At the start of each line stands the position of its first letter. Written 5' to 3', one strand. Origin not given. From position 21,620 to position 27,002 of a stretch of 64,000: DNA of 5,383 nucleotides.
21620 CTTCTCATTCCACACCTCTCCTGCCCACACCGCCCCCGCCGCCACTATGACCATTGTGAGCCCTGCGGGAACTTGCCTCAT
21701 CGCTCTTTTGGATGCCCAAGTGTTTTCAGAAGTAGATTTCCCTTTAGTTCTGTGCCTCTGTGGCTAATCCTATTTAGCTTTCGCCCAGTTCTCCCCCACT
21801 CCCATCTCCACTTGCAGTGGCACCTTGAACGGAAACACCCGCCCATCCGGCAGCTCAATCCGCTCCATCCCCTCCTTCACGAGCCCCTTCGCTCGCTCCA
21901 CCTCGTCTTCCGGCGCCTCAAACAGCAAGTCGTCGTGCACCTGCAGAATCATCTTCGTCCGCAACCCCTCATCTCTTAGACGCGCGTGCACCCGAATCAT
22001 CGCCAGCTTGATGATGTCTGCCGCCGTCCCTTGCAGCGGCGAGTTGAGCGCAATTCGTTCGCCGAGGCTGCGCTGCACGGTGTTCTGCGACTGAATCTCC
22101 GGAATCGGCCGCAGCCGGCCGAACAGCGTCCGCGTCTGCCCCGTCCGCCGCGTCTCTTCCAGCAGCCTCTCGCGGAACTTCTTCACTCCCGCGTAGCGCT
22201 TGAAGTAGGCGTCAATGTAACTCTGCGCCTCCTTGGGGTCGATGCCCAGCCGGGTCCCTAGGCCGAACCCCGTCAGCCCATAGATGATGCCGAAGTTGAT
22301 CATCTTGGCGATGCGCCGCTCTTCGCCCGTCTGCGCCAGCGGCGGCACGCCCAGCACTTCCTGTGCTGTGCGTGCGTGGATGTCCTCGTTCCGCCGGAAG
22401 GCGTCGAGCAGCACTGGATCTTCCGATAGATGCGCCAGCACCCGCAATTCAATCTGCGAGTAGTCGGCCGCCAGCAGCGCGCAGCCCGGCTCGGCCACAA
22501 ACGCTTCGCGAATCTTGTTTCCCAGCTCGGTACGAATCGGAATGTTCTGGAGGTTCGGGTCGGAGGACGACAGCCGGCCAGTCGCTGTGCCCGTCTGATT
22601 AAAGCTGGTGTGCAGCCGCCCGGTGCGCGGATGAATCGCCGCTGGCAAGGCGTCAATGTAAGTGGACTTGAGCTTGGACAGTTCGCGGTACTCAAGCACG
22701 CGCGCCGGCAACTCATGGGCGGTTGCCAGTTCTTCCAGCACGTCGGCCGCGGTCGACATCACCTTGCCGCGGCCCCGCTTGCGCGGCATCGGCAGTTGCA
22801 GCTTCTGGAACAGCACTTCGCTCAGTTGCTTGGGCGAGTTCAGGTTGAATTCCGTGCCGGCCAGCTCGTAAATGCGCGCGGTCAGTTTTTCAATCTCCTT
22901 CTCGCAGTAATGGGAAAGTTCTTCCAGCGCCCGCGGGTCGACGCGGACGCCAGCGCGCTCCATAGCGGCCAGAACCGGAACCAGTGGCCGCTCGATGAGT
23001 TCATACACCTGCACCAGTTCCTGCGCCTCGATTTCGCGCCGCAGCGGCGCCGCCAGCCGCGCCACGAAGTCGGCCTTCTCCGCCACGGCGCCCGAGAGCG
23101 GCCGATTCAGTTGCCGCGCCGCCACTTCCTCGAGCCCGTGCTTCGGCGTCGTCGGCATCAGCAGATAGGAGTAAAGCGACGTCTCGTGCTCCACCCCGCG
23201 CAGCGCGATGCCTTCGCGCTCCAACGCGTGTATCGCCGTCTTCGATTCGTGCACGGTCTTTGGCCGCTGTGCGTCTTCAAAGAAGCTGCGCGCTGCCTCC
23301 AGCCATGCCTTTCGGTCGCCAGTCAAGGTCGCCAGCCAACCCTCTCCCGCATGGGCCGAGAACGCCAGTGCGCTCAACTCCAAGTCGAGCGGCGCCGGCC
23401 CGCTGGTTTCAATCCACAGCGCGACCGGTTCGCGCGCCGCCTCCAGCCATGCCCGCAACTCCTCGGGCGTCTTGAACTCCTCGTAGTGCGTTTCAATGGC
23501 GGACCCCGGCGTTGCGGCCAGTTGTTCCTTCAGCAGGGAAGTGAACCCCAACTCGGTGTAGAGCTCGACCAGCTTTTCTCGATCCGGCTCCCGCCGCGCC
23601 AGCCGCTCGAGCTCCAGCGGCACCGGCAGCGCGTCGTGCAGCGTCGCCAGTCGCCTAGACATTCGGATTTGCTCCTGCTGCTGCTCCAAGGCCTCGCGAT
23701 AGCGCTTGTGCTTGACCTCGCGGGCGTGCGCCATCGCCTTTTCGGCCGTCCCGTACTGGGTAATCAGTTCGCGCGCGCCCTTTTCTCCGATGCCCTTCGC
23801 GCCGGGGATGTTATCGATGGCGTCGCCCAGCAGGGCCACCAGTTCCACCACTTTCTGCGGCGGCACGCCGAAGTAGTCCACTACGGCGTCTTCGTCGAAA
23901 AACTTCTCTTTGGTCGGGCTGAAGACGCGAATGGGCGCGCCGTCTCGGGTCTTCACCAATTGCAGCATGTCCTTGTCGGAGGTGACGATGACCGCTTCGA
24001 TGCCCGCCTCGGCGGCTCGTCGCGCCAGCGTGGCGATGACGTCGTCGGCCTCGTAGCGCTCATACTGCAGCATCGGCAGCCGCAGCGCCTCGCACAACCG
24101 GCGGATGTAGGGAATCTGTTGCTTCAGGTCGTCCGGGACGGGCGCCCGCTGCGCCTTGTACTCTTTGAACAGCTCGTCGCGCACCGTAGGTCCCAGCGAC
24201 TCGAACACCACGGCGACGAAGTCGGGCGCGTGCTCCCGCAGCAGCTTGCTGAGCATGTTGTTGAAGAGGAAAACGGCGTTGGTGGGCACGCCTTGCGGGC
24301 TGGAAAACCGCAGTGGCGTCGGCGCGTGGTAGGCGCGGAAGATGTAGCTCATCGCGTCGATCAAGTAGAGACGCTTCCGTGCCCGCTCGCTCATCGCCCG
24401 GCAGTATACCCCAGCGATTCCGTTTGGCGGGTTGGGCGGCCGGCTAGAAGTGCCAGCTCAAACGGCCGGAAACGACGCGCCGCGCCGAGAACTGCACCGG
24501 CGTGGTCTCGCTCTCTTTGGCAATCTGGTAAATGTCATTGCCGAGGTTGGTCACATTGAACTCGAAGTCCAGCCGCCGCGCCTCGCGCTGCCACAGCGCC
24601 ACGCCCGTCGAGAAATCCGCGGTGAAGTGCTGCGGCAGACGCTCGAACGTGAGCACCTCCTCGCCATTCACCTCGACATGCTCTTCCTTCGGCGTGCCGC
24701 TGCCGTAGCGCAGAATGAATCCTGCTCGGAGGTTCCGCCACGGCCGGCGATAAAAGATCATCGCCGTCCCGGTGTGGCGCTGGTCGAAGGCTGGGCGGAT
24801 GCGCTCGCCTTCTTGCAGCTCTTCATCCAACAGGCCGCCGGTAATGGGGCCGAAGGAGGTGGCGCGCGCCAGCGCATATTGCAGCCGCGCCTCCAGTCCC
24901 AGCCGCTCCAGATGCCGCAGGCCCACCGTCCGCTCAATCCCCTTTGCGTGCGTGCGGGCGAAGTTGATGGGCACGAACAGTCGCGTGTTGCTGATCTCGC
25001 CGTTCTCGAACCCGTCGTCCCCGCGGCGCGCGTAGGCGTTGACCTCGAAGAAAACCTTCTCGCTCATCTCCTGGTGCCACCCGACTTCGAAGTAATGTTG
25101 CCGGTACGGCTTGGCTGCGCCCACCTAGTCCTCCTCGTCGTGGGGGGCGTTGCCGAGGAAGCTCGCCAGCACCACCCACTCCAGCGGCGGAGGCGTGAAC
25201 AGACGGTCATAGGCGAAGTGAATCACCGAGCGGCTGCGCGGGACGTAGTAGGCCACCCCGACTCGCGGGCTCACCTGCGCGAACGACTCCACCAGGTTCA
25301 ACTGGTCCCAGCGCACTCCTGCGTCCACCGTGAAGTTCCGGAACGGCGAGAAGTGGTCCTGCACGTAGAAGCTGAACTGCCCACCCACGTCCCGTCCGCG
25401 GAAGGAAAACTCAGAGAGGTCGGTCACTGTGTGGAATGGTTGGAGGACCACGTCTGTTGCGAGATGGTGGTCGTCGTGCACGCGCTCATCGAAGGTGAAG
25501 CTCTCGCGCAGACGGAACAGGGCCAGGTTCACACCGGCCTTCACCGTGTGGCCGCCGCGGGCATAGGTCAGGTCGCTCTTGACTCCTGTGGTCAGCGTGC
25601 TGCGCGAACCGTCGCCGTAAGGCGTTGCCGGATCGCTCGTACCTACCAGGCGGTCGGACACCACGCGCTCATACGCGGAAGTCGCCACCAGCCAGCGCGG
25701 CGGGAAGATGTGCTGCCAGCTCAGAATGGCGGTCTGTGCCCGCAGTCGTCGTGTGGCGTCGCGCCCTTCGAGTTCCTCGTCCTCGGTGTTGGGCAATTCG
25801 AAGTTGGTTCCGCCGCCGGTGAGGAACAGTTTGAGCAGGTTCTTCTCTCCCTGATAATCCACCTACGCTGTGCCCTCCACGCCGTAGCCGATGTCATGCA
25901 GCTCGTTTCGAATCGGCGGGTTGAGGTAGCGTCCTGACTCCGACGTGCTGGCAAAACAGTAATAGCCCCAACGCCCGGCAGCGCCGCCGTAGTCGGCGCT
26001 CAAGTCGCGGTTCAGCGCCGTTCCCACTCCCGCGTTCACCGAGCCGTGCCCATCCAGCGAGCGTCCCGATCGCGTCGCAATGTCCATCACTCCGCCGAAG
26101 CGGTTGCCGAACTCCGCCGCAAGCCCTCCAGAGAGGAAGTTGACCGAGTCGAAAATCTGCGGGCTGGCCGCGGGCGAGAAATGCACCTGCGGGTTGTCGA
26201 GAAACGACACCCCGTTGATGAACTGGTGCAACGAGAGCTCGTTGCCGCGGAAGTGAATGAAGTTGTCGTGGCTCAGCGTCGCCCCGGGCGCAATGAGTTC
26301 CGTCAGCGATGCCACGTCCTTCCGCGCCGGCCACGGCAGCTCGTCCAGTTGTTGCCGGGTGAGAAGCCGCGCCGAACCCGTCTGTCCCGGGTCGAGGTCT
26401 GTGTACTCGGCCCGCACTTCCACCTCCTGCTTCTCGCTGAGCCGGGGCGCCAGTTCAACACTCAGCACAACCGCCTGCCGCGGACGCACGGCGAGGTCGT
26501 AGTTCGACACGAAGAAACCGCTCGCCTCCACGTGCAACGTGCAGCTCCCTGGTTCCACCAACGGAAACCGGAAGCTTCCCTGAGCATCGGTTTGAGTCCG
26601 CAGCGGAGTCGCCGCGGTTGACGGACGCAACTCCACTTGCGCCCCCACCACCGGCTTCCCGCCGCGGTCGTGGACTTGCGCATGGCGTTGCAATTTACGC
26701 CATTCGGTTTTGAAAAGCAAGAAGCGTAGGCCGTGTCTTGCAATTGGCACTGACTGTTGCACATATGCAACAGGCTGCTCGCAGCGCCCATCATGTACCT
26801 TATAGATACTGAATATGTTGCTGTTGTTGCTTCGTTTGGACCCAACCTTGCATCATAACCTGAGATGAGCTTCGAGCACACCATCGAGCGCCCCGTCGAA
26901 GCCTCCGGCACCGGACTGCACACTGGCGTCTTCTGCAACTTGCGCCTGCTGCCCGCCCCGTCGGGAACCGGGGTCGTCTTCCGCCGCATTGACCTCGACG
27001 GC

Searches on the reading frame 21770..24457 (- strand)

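Call 43: search_protein_families(library=pfam, proteins=[window:21770-24457:-], max_evalue=0.0001)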
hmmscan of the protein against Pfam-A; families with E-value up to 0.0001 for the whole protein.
window:21770-24457:- (895 aa): 4 families
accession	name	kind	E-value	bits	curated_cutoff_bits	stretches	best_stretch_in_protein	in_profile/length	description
PF00476.26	DNA_pol_A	-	3.6e-156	520.3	34.3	1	510-892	3-380/381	DNA polymerase family A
PF02739.22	5_3_exonuc_N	-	3.2e-53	180.2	34.3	1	29-197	1-164/164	5'-3' exonuclease, N-terminal resolvase-like domain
PF01367.25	5_3_exonuc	-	1.9e-28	99.2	40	1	198-294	1-97/97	5'-3' exonuclease, C-terminal SAM fold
PF22619.2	DNA_polI_exo1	-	4.5e-08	33.5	27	1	388-449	39-100/140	DNA polymerase I, ribonuclease H-like domain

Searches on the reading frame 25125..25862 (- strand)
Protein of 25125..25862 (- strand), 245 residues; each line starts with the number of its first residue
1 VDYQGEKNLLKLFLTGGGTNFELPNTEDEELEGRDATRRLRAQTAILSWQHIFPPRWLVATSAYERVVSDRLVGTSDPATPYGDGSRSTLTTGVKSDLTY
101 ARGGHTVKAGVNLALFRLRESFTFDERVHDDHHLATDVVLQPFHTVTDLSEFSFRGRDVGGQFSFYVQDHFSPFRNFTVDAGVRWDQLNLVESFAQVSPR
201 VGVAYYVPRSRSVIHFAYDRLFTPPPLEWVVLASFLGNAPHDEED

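Call 43: search_protein_families(library=pfam, proteins=[window:25125-25862:-], max_evalue=0.0001)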
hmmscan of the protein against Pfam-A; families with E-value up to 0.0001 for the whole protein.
window:25125-25862:- (245 aa): 2 families
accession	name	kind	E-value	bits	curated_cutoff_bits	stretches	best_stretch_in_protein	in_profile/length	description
PF25183.1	OMP_b-brl_4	-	4.9e-09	35.6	30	1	86-187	280-392/838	Outer membrane beta barrel domain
PF00593.30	TonB_dep_Rec_b-barrel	-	3.9e-08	34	27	1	26-226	44-245/436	TonB dependent receptor-like, beta-barrel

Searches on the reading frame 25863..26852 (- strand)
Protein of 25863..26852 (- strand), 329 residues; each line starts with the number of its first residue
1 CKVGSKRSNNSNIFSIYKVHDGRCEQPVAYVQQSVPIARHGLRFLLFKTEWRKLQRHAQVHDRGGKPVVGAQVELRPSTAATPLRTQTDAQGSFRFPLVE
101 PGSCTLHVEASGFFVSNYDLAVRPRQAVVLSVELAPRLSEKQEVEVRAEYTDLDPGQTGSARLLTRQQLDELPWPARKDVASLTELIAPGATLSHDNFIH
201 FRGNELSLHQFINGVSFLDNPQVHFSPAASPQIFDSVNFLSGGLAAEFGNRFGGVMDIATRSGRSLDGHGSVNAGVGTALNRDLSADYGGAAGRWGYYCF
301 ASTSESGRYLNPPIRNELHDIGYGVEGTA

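Call 43: search_protein_families(library=pfam, proteins=[window:25863-26852:-], max_evalue=0.0001)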
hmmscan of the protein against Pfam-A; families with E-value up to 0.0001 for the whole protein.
window:25863-26852:- (329 aa): 2 families
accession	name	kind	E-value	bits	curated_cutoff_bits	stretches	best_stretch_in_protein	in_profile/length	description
PF13620.12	CarboxypepD_reg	-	1.4e-13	51.4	32.3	1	59-134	5-81/82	Carboxypeptidase regulatory-like domain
PF13715.12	CarbopepD_reg_2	-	4e-05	24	32.2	1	60-146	5-88/88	CarboxypepD_reg-like domain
